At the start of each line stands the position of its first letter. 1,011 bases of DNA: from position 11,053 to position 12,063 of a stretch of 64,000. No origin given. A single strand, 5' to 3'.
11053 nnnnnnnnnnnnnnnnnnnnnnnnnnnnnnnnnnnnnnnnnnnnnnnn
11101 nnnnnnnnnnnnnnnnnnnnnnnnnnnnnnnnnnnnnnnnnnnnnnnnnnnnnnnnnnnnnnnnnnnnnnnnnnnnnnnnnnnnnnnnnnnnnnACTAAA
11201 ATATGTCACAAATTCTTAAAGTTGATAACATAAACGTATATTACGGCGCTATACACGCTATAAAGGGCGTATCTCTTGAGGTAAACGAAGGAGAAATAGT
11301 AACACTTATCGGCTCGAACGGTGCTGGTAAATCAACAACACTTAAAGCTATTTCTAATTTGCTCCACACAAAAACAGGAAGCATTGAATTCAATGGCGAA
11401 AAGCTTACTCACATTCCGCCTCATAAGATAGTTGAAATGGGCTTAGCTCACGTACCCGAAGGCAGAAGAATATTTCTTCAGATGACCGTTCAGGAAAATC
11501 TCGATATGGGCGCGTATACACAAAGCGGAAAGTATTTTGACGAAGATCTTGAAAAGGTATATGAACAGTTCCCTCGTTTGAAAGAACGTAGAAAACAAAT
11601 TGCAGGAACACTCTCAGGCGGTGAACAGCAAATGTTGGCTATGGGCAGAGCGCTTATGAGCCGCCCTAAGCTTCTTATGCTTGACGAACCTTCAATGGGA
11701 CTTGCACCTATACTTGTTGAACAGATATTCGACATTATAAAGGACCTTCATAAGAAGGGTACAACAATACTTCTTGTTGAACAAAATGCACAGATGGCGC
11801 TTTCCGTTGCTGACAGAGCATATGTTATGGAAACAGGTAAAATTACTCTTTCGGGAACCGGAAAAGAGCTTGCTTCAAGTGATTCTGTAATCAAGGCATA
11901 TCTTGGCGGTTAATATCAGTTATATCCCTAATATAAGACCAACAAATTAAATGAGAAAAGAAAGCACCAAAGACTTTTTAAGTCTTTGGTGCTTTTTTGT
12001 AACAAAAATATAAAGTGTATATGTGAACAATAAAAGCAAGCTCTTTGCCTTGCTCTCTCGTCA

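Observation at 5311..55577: Modular, hairpin-dense intergenic repeat family at seven loci (about 6 percent of the window)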

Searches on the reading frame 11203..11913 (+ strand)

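Call 13: search_protein_families(library=pfam, proteins=[window:11203-11913:+])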
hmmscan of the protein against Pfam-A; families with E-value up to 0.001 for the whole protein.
window:11203-11913:+ (236 aa): 10 families
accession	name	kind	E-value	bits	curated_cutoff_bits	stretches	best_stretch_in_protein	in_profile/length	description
PF00005.33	ABC_tran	-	2.3e-32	112.9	25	1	21-164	2-136/137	ABC transporter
PF13304.12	AAA_21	-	2.3e-11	44.7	27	2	129-191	230-295/304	AAA domain, putative AbiEii toxin, Type IV TA system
PF13555.12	AAA_29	-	7e-07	29.4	27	1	21-64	13-55/61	P-loop containing region of AAA domain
PF02463.25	SMC_N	-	6.8e-05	22.8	40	0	31-198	25-201/220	RecF/RecN/SMC N terminal domain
PF13604.12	AAA_30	-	0.00016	21.9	27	0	31-61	19-49/191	AAA domain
PF25199.1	nSTAND_NTPase5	-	0.00018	21.8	34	0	28-58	39-69/145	Novel STAND NTPase 5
PF09818.15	ABC_ATPase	-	0.00026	20.6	23.2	0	19-52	71-101/283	P-loop domain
PF13175.12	AAA_15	-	0.00032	20.9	32.1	1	27-66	21-55/374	AAA ATPase domain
PF13514.12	AAA_27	-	0.00037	20.6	22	1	23-55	19-51/206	AAA domain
PF13401.12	AAA_22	-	0.00078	20.2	27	0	31-168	6-97/130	AAA domain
